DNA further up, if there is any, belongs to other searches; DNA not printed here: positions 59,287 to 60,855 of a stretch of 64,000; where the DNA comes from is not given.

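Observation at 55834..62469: tRNA-Gly-adjacent cluster of duplicated secreted beta-helix and GT-C-like membrane proteins around a PhyH dioxygenase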

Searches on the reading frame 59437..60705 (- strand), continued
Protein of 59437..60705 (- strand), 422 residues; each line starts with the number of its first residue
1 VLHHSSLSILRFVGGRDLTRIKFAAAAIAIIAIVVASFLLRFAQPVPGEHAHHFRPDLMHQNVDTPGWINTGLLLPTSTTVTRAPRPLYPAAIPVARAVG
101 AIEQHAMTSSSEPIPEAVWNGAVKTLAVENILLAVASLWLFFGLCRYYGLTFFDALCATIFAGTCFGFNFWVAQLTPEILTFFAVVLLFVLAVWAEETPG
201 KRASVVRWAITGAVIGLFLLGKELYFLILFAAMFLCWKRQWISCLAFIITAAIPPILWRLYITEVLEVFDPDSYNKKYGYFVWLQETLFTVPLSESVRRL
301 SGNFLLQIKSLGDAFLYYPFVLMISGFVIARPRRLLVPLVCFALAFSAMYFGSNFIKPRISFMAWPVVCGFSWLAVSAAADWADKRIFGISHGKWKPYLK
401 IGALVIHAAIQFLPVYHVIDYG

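Call 51: search_protein_families(library=pfam, proteins=[P0015, P0016, P0017, P0018, P0020, P0021, P0022, P0024, P0025, P0029], max_evalue=0.01)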
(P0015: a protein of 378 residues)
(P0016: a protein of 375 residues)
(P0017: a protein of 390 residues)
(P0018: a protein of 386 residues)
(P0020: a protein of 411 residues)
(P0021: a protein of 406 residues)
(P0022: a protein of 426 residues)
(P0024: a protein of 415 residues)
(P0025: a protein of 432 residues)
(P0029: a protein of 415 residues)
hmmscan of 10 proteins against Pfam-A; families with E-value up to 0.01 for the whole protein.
P0015 (378 aa): 0 families

P0016 (375 aa): 0 families

P0017 (390 aa): 0 families

P0018 (386 aa): 0 families

P0020 (411 aa): 0 families

P0021 (406 aa): 1 family
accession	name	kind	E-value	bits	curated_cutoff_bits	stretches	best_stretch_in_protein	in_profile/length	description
PF13231.12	PMT_2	-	7.9e-08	33.1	26.1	1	124-222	25-123/160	Dolichyl-phosphate-mannose-protein mannosyltransferase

P0022 (426 aa): 0 families

P0024 (415 aa): 1 family
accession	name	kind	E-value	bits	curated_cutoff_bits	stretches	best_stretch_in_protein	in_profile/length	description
PF13231.12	PMT_2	-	6.6e-05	23.6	26.1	1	126-245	22-145/160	Dolichyl-phosphate-mannose-protein mannosyltransferase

P0025 (432 aa): 1 family
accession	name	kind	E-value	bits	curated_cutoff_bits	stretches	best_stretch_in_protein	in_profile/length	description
PF13231.12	PMT_2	-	6.6e-06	26.9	26.1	1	119-242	22-143/160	Dolichyl-phosphate-mannose-protein mannosyltransferase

P0029 (415 aa): 0 families

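Call 78: search_protein_families(library=pfam, proteins=[L002:11061-12815:-, L003:4038-5441:-, L004:7539-9530:+, L001:8443-9234:+, L001:9231-10001:+, L001:6927-7913:+, L001:7910-8440:+], max_evalue=0.1)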
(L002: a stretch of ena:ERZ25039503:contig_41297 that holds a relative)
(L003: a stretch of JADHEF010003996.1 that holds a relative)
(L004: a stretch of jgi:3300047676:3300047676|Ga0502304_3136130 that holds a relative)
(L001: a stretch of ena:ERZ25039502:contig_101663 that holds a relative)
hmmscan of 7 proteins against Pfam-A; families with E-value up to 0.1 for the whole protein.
L002:11061-12815:- (584 aa): 1 family
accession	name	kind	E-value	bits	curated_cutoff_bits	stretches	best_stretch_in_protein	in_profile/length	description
PF09796.14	QCR10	-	0.027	14.9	27.5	1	43-70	9-36/63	Ubiquinol-cytochrome-c reductase complex subunit (QCR10)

L003:4038-5441:- (467 aa): 0 families

L004:7539-9530:+ (663 aa): 1 family
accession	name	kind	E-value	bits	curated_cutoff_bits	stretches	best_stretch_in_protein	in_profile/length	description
PF13231.12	PMT_2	-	1e-06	29.5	26.1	1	310-457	4-150/160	Dolichyl-phosphate-mannose-protein mannosyltransferase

L001:8443-9234:+ (263 aa): 4 families
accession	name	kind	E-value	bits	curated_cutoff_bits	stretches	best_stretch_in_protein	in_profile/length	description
PF04305.20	DUF455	-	4.1e-29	102.3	34.3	1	16-241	35-246/247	Protein of unknown function (DUF455)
PF00210.30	Ferritin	-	0.0035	17.7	24.5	1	151-181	107-137/142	Ferritin-like domain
PF13668.12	Ferritin_2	-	0.0073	16.9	24.7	1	151-213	34-99/138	Ferritin-like domain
PF13794.12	MiaE_2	-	0.075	13.2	25.2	0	154-199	114-158/185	tRNA-(MS[2]IO[6]A)-hydroxylase (MiaE)-like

L001:9231-10001:+ (256 aa): 2 families
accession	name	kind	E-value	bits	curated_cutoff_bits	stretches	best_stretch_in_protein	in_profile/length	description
PF04305.20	DUF455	-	7.1e-22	78.6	34.3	1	14-232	36-246/247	Protein of unknown function (DUF455)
PF11583.14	AurF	-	0.012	15.3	29.6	1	78-184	108-213/282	P-aminobenzoate N-oxygenase AurF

L001:6927-7913:+ (328 aa): 14 families
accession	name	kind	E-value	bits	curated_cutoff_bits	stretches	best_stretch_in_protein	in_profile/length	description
PF07475.17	Hpr_kinase_C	-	4.1e-06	26.9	33.3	1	146-188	9-51/171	HPr Serine kinase C-terminal domain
PF13191.12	AAA_16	-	0.00059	20.8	32.6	1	152-192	20-68/167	AAA ATPase domain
PF06068.19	TIP49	-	0.0013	18.4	23.8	1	153-176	48-71/347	TIP49 P-loop domain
PF13521.12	AAA_28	-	0.0028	18.3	27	1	158-186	2-30/164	AAA domain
PF13555.12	AAA_29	-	0.003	17.7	27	1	146-174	12-41/61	P-loop containing region of AAA domain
PF24389.1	ORC-CDC6-like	-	0.011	14.9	27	1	158-180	35-57/571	ORC-CDC6-like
PF13238.12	AAA_18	-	0.014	16.3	29.4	1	158-193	1-34/128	AAA domain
PF00004.35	AAA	-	0.015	16.2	21.2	1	158-177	1-20/131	ATPase family associated with various cellular activities (AAA)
PF13671.12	AAA_33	-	0.015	16.1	27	1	158-179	2-23/143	AAA domain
PF13481.12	AAA_25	-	0.016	15.3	27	1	157-184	35-65/195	AAA domain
PF07728.20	AAA_5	-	0.017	15.6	22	1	157-177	1-21/139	AAA domain (dynein-related subfamily)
PF00005.33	ABC_tran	-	0.032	15.3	25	1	156-178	12-34/137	ABC transporter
PF13401.12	AAA_22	-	0.04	14.7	27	1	158-179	8-29/130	AAA domain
PF20720.3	nSTAND3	-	0.047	13.8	27.2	1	158-177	20-39/155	Novel STAND NTPase 3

L001:7910-8440:+ (176 aa): 0 families

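Call 89: search_protein_families(library=padloc, proteins=[window:59437-60705:-], max_evalue=0.01)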
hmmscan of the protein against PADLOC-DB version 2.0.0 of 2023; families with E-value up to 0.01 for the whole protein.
window:59437-60705:- (422 aa): 0 families
